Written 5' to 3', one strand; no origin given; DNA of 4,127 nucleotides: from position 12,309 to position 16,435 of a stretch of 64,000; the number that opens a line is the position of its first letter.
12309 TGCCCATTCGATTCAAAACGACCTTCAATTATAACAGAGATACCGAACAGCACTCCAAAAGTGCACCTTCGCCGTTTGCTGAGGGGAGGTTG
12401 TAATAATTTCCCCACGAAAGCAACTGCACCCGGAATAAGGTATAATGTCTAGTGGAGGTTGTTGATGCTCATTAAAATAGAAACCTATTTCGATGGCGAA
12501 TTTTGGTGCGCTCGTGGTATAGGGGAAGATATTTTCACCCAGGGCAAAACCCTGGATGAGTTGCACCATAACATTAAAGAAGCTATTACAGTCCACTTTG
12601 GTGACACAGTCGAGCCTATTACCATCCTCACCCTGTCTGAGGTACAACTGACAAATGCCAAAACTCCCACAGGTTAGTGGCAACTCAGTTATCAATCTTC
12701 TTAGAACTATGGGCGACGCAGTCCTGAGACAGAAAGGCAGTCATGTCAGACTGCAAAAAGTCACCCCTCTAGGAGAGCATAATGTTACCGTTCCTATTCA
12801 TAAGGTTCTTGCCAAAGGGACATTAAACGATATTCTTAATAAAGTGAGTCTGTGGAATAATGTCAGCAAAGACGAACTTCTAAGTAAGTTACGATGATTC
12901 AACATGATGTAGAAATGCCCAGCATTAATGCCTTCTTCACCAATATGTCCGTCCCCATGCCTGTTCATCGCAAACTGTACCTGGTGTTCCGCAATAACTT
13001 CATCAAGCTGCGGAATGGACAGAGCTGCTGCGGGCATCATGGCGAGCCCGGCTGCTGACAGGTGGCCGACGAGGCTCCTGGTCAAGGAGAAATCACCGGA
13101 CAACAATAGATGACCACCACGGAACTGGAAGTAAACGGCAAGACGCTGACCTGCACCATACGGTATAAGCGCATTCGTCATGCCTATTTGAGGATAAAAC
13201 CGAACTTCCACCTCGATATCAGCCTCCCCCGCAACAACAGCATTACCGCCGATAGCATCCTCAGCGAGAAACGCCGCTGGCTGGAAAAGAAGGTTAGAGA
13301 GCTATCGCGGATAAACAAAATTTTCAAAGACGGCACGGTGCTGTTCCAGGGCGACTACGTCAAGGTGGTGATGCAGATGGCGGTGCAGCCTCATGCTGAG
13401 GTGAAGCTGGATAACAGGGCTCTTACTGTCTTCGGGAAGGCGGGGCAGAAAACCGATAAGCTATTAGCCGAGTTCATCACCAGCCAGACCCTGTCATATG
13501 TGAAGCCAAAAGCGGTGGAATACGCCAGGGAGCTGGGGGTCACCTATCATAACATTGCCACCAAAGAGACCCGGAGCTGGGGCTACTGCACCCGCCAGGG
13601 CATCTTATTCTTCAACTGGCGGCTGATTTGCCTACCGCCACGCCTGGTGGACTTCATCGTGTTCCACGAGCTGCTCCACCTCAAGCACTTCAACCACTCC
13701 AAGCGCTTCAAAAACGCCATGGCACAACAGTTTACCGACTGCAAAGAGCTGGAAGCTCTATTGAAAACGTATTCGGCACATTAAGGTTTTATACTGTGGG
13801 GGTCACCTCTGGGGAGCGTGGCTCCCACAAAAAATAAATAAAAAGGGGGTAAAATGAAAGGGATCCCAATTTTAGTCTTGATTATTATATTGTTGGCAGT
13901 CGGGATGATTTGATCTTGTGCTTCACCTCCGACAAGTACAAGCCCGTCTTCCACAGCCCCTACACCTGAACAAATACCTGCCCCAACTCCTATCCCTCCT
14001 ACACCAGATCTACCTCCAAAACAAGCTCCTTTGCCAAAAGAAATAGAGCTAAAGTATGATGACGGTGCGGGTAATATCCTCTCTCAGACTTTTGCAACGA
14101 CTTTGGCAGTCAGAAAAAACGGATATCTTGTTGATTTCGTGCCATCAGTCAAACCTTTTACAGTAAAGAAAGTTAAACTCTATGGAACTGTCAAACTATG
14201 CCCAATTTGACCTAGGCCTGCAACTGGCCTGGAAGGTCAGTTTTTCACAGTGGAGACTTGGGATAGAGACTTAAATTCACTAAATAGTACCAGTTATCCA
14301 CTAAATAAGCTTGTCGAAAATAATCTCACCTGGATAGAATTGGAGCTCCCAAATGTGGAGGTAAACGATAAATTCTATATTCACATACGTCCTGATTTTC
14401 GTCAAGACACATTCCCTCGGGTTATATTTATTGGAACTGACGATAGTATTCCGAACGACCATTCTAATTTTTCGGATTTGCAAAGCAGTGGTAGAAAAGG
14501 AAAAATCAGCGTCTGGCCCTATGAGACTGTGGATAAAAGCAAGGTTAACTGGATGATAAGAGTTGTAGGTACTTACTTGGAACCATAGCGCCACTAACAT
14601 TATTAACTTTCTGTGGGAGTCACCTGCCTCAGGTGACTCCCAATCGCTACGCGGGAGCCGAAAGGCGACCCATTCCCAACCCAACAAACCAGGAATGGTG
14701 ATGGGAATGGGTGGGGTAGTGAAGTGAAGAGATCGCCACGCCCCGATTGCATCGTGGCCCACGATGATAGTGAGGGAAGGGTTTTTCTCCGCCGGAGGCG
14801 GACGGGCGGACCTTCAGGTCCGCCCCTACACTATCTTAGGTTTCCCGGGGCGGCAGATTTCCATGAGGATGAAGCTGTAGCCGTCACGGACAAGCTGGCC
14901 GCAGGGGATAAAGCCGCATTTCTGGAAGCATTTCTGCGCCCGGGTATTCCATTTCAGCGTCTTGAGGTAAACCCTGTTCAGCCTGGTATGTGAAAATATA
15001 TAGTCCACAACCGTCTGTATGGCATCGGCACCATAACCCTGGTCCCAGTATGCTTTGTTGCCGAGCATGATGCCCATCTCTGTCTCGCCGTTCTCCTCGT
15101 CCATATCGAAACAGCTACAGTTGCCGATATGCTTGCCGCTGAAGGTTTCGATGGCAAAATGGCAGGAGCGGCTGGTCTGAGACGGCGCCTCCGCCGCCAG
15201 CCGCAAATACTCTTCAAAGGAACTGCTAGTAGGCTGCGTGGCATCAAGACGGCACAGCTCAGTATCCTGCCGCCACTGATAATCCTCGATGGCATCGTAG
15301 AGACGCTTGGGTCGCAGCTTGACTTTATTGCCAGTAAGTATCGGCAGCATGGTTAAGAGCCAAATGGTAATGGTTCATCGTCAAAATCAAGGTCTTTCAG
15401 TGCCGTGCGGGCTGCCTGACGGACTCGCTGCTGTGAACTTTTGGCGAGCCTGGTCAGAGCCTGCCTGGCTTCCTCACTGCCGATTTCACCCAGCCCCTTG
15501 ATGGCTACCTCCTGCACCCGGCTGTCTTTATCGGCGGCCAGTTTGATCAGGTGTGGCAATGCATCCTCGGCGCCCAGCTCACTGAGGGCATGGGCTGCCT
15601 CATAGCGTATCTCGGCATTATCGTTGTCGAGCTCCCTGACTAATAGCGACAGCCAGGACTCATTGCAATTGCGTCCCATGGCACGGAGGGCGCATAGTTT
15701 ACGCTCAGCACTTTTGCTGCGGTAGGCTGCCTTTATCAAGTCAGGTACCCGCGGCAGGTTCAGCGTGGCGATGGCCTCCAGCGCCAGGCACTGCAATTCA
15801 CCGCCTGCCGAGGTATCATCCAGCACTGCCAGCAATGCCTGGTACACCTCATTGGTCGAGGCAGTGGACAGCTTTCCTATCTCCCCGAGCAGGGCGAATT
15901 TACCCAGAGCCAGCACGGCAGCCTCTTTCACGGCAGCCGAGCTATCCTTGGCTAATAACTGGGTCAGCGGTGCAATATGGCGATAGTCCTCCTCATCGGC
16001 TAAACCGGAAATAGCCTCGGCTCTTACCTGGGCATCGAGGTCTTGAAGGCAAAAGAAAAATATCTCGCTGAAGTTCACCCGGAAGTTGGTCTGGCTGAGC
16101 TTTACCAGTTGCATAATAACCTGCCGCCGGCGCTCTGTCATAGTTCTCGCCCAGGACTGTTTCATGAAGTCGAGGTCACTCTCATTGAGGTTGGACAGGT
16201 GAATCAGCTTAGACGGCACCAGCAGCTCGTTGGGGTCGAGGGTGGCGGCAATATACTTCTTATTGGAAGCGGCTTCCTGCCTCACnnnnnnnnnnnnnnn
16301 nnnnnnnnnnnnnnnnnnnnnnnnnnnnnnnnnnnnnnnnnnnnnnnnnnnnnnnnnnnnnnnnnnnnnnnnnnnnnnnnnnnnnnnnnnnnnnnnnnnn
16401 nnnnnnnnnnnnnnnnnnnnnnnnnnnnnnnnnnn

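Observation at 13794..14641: Lipoprotein reading frame with two in-frame TGA codons, bracketed by related palindromes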

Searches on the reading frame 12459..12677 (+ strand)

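Call 8: search_protein_families(library=pfam, proteins=[window:12459-12677:+], max_evalue=0.1)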
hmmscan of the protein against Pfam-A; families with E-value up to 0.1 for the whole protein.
window:12459-12677:+ (72 aa): 3 families
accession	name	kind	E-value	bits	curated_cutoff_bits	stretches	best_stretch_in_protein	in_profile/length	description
PF17373.7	DUF5395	-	0.0019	19.2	25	1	6-45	3-40/81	Family of unknown function (DUF5395)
PF15919.11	HicB_lk_antitox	-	0.0089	16.6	27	1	25-52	23-50/123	HicB_like antitoxin of bacterial toxin-antitoxin system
PF24113.1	DUF7387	-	0.029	15.1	27.9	1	14-69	22-76/85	Family of unknown function (DUF7387)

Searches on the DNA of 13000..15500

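Call 20: search_rna_families(source=window, start=13000, end=15500, threshold=evalue, max_evalue=10)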
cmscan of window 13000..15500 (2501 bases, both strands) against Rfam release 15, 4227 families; matches with E-value up to 10: 2.
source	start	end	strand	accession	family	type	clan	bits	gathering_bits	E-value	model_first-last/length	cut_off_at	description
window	13332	13402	+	RF03157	L31-Gammaproteobacteria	Cis-reg; leader;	CL00118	28.3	33.2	0.0016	1-53/53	no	L31-Gammaproteobacteria ribosomal protein leader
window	14801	14846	-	RF01753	psbNH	Cis-reg;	-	14.9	45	3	1-60/60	no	psbNH RNA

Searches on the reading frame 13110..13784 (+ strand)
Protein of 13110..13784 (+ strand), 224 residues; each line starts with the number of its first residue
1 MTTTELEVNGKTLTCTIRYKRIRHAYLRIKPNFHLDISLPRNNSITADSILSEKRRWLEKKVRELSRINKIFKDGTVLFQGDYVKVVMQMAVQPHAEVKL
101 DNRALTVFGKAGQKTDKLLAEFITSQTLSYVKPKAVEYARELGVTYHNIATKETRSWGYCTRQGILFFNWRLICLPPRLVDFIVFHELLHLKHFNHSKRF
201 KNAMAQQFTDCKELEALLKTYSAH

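Call 8: search_protein_families(library=pfam, proteins=[window:13110-13784:+], max_evalue=0.1)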
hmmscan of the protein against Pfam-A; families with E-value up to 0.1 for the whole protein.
window:13110-13784:+ (224 aa): 1 family
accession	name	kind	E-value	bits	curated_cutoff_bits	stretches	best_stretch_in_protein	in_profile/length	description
PF01863.23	YgjP-like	-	5.1e-35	121.8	26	1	23-220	1-206/207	YgjP-like, metallopeptidase domain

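Call 16: find_encoding_contigs(protein=window:13110-13784:+, flank=6000, max_places=10)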
Protein window:13110-13784:+ (224 aa): no gene with exactly this product is on record in the collection.

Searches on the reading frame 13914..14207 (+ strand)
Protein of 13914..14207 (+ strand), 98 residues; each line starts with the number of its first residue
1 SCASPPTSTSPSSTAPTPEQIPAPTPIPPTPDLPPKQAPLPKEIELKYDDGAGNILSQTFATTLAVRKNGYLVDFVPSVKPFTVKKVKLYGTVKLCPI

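Call 108: find_homologous_proteins(query=A6, max_evalue=0.00001)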
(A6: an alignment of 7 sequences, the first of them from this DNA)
Query A6 (7 sequences) (98 aa, profile of the alignment): 85 proteins with E <= 0.00001 among 3443 candidates.
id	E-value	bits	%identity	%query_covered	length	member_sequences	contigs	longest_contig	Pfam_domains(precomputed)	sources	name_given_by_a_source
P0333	1.7e-36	143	48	60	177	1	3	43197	PF07705.18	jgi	jgi:hypothetical protein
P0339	5.9e-36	141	48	60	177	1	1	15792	-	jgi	jgi:hypothetical protein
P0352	1.4e-35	140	45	60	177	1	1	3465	-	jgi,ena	-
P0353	6.9e-35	138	82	57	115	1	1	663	-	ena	-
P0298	7.7e-34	134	38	98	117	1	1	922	-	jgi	-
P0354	1.2e-22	98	50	60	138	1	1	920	-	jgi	jgi:hypothetical protein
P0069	5.0e-18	83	53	55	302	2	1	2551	PF07705.18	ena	-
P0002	3.2e-15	74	51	53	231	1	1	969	-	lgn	-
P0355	4.3e-15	74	41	56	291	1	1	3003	PF07705.18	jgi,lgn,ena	-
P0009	9.2e-15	73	45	66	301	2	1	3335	PF07705.18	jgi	-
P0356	1.5e-14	72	47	57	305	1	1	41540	PF07705.18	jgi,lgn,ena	-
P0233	1.6e-14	72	42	53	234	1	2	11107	-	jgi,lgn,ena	-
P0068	3.6e-14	71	49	56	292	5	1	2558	PF07705.18,PF22544.3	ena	-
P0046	3.7e-14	71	47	55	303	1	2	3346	PF07705.18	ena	-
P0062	4.9e-14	70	46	55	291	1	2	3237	PF07705.18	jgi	jgi:hypothetical protein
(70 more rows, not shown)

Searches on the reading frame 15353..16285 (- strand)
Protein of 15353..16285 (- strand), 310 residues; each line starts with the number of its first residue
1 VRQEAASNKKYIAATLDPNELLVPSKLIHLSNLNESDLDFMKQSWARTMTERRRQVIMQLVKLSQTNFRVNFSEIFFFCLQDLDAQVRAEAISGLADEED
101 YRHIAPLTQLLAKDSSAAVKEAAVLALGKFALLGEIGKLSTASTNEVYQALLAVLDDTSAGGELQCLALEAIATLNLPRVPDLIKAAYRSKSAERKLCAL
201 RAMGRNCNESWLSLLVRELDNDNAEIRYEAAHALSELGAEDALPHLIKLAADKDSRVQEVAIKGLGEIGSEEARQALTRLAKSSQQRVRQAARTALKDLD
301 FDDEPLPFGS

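Call 25: find_homologous_proteins(query=window:15353-16285:-, max_evalue=1e-20)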
Query window:15353-16285:- (310 aa): 225 proteins with E <= 1e-20 among 7798 candidates; the best 120 are listed.
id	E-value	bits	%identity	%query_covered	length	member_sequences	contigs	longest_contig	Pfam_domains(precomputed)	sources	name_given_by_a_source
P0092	4.3e-192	655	100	100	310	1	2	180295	PF12717.14,PF00514.30,PF02985.29,PF03130.23,PF13513.13,PF13646.13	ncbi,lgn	-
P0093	8.7e-169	578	88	100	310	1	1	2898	PF12717.14,PF00514.30,PF02985.29,PF03130.23,PF13513.13,PF13646.13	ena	-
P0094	2.8e-161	554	84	100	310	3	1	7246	PF12717.14,PF00514.30,PF02985.29,PF27207.1,PF13513.13,PF13646.13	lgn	-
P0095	7.5e-149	513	77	100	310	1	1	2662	PF00514.30,PF02985.29,PF03130.23,PF13513.13,PF13646.13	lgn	-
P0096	2.0e-139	482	73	99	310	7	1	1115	PF00514.30,PF02985.29,PF03130.23,PF13513.13,PF13646.13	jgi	-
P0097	3.9e-119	416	65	99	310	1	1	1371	PF00514.30,PF02985.29,PF03130.23,PF13513.13,PF13646.13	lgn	-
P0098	1.4e-118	414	64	98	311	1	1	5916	PF00514.30,PF02985.29,PF03130.23,PF13513.13,PF13646.13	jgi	jgi:HEAT repeat protein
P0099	6.6e-118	412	64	100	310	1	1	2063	PF00514.30,PF02985.29,PF03130.23,PF13513.13,PF13646.13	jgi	jgi:HEAT repeat protein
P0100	1.6e-117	410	63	100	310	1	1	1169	PF00514.30,PF02985.29,PF03130.23,PF13513.13,PF13646.13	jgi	jgi:HEAT repeat protein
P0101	1.9e-117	410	63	99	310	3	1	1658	PF00514.30,PF02985.29,PF03130.23,PF13513.13,PF13646.13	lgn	-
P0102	4.7e-116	405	63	99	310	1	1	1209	PF02985.29,PF03130.23,PF13513.13,PF13646.13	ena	-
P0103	3.4e-115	403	63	98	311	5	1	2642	PF02985.29,PF03130.23,PF13513.13,PF13646.13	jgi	jgi:HEAT repeat protein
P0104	3.3e-110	386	60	99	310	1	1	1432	PF00514.30,PF02985.29,PF03130.23,PF13513.13,PF13646.13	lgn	-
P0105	1.5e-108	381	60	99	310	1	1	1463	PF12717.14,PF00514.30,PF25786.1,PF02985.29,PF03130.23,PF13513.13,PF13646.13,PF23227.2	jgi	jgi:HEAT repeat protein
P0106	1.8e-108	381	59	99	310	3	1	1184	PF12717.14,PF00514.30,PF02985.29,PF03130.23,PF13513.13,PF13646.13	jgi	jgi:HEAT repeat protein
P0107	3.5e-108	380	61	99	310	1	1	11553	PF23271.2,PF12717.14,PF00514.30,PF02985.29,PF03130.23,PF13513.13,PF01602.27,PF13646.13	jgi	jgi:HEAT repeat protein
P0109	1.1e-106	375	60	98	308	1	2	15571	PF12717.14,PF00514.30,PF25786.1,PF02985.29,PF03130.23,PF20168.5,PF13513.13,PF13646.13,PF23227.2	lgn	-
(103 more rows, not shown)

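Call 26: find_encoding_contigs(protein=P0092, flank=4000, max_places=6)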
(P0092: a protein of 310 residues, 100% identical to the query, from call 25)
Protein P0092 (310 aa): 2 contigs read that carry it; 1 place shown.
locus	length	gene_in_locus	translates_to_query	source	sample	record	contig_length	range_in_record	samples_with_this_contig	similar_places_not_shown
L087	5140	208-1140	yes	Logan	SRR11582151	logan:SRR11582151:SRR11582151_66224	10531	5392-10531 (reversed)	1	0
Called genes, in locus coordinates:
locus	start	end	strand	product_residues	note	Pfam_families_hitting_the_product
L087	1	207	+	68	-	?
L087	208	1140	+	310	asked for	PF12717:Cnd1 (faint), PF02985:HEAT (faint), PF13646:HEAT_2, PF00514:Arm (faint), PF03130:HEAT_PBS (faint), PF13513:HEAT_EZ (faint), PF13646:HEAT_2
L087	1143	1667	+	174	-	PF13302:Acetyltransf_3, PF00583:Acetyltransf_1, PF13523:Acetyltransf_8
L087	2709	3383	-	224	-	PF01863:YgjP-like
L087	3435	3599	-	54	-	-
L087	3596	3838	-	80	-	PF07927:HicA_toxin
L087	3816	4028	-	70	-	-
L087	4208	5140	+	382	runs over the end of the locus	PF04055:Radical_SAM, PF06969:HemN_C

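Call 27: find_encoding_contigs(protein=P0093, flank=6000, max_places=4)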
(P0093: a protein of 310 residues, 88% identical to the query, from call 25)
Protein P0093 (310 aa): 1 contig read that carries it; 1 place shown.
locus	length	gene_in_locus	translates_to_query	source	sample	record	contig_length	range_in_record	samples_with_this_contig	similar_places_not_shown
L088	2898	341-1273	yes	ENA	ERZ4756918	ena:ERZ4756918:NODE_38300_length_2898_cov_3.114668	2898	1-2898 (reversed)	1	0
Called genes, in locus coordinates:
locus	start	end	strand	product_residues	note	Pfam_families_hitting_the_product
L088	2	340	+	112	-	?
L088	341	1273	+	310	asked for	PF00514:Arm (faint), PF03130:HEAT_PBS (faint), PF12717:Cnd1 (faint), PF02985:HEAT (faint), PF13646:HEAT_2, PF13513:HEAT_EZ (faint), PF13646:HEAT_2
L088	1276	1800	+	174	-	PF13302:Acetyltransf_3, PF00583:Acetyltransf_1, PF13523:Acetyltransf_8 (weak)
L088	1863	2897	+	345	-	?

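Call 28: find_encoding_contigs(protein=P0094, flank=8000, max_places=4)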
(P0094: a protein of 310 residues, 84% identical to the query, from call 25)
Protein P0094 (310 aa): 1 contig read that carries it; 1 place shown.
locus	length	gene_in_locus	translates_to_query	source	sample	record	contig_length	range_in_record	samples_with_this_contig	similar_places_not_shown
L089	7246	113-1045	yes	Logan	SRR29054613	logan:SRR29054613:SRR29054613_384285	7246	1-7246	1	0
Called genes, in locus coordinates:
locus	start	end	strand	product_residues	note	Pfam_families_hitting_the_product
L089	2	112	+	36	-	?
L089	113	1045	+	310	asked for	PF02985:HEAT (faint), PF27207:Y4lR_2nd (faint), PF12717:Cnd1 (faint), PF00514:Arm (faint), PF13646:HEAT_2, PF13513:HEAT_EZ (faint), PF13646:HEAT_2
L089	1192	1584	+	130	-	PF00583:Acetyltransf_1, PF13302:Acetyltransf_3, PF13523:Acetyltransf_8 (weak)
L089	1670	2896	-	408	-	PF00724:Oxidored_FMN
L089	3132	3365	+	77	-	-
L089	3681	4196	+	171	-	-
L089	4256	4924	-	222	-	PF18730:HEPN_Cthe2314 (weak)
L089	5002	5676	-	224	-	PF01863:YgjP-like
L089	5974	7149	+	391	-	PF04055:Radical_SAM, PF06969:HemN_C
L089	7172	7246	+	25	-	?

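Call 33: find_encoding_contigs(protein=P0095, flank=6000, max_places=3)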
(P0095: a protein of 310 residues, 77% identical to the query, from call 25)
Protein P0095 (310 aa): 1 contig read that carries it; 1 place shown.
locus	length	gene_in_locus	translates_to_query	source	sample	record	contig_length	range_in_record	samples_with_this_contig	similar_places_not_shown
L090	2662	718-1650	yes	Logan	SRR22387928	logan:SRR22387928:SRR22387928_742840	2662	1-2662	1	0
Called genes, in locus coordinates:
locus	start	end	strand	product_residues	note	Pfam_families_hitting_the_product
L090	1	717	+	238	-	?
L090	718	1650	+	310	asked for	PF00514:Arm (faint), PF02985:HEAT (faint), PF13646:HEAT_2, PF03130:HEAT_PBS (faint), PF13513:HEAT_EZ (faint), PF13646:HEAT_2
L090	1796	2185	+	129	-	PF00583:Acetyltransf_1, PF13302:Acetyltransf_3, PF13523:Acetyltransf_8 (weak)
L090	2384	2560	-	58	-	-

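Call 34: find_encoding_contigs(protein=P0098, flank=6000, max_places=3)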
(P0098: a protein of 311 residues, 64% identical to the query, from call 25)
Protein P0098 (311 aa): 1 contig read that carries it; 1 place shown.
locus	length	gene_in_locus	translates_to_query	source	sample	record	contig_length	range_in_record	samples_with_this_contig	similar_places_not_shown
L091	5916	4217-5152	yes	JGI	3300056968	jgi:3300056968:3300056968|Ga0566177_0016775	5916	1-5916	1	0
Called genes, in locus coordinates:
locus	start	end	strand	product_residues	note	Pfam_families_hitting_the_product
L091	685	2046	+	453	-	PF01523:PmbA_TldD_1st, PF19290:PmbA_TldD_2nd, PF19289:PmbA_TldD_3rd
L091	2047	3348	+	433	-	PF01523:PmbA_TldD_1st (weak), PF19289:PmbA_TldD_3rd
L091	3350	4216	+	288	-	PF09754:PAC2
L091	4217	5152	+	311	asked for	PF02985:HEAT (faint), PF00514:Arm (faint), PF03130:HEAT_PBS (faint), PF13646:HEAT_2 (weak), PF13513:HEAT_EZ (faint), PF13646:HEAT_2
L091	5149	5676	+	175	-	PF13302:Acetyltransf_3, PF00583:Acetyltransf_1, PF13523:Acetyltransf_8 (weak)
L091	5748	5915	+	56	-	?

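Call 35: find_encoding_contigs(protein=P0107, flank=9000, max_places=3)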
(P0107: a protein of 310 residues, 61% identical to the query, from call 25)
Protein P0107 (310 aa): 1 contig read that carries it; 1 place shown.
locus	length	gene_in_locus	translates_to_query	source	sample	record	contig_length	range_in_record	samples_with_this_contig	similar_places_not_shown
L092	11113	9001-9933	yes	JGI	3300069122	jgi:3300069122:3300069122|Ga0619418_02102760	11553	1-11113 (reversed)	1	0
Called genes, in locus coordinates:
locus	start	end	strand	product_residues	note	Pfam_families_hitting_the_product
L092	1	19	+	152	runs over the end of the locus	PF13607:Succ_CoA_lig, PF00549:Ligase_CoA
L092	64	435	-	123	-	PF09851:SHOCT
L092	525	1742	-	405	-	PF00817:IMS, PF11798:IMS_HHH, PF21999:IMS_HHH_1, PF11799:IMS_C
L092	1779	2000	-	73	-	PF06107:DUF951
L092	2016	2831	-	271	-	PF00215:OMPdecase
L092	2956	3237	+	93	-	PF22180:RH3_dom (weak)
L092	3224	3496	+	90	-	PF05016:ParE_toxin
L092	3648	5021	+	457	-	PF08245:Mur_ligase_M, PF27239:FOL3_C, PF02875:Mur_ligase_C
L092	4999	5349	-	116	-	-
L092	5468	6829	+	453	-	PF01523:PmbA_TldD_1st, PF19290:PmbA_TldD_2nd, PF19289:PmbA_TldD_3rd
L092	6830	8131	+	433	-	PF01523:PmbA_TldD_1st, PF19290:PmbA_TldD_2nd (weak), PF19289:PmbA_TldD_3rd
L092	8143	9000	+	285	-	PF09754:PAC2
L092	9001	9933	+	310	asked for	PF01602:Adaptin_N (faint), PF12717:Cnd1 (faint), PF02985:HEAT (faint), PF13513:HEAT_EZ (faint), PF00514:Arm (faint), PF13646:HEAT_2, PF13646:HEAT_2, PF03130:HEAT_PBS (weak), +1 more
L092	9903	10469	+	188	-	PF13302:Acetyltransf_3, PF00583:Acetyltransf_1, PF13523:Acetyltransf_8 (weak)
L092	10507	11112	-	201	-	?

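Call 36: find_encoding_contigs(protein=P0109, flank=9000, max_places=3)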
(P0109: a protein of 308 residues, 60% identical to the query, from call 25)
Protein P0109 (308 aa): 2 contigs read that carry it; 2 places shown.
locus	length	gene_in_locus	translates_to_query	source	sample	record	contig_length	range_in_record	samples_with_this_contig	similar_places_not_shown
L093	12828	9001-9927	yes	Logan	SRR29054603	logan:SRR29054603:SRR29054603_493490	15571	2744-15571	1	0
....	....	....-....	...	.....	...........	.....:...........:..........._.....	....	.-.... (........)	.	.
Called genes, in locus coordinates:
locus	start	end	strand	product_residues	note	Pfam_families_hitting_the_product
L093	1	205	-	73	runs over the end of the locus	PF06107:DUF951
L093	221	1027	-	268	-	PF00215:OMPdecase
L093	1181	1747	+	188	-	PF01909:NTP_transf_2 (weak), PF18765:Polbeta (weak)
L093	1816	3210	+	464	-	-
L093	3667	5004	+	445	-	PF08245:Mur_ligase_M, PF02875:Mur_ligase_C, PF27239:FOL3_C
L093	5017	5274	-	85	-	-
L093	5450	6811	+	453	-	PF01523:PmbA_TldD_1st, PF19290:PmbA_TldD_2nd, PF19289:PmbA_TldD_3rd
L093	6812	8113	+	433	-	PF01523:PmbA_TldD_1st (weak), PF19289:PmbA_TldD_3rd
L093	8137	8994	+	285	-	PF09754:PAC2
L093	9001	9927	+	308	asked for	PF20168:PDS5 (faint), PF02985:HEAT (faint), PF25786:HEAT_GCN1_C (faint), PF12717:Cnd1 (faint), PF00514:Arm (faint), PF13513:HEAT_EZ (faint), PF13646:HEAT_2, PF13646:HEAT_2, +2 more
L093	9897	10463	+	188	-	PF13302:Acetyltransf_3, PF00583:Acetyltransf_1, PF13523:Acetyltransf_8 (weak)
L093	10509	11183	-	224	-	PF01863:YgjP-like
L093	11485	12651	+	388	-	PF04055:Radical_SAM, PF06969:HemN_C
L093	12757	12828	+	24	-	?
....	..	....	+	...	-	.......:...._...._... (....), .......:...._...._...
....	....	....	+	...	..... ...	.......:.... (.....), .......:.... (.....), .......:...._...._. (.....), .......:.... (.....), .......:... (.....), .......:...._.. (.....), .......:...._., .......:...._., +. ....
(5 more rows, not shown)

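Call 54: list_cluster_members(proteins=[P0092, P0002, P0005])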
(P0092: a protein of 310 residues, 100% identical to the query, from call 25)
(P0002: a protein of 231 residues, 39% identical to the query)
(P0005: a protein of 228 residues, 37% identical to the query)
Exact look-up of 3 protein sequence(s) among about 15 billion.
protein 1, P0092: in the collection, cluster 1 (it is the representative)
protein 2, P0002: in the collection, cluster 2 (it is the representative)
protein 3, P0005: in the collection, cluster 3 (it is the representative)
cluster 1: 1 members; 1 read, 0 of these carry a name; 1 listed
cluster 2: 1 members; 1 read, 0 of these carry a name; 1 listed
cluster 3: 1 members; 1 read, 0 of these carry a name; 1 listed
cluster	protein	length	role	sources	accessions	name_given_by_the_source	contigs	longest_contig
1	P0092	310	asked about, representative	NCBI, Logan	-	-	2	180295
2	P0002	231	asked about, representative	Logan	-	-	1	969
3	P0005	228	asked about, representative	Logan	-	-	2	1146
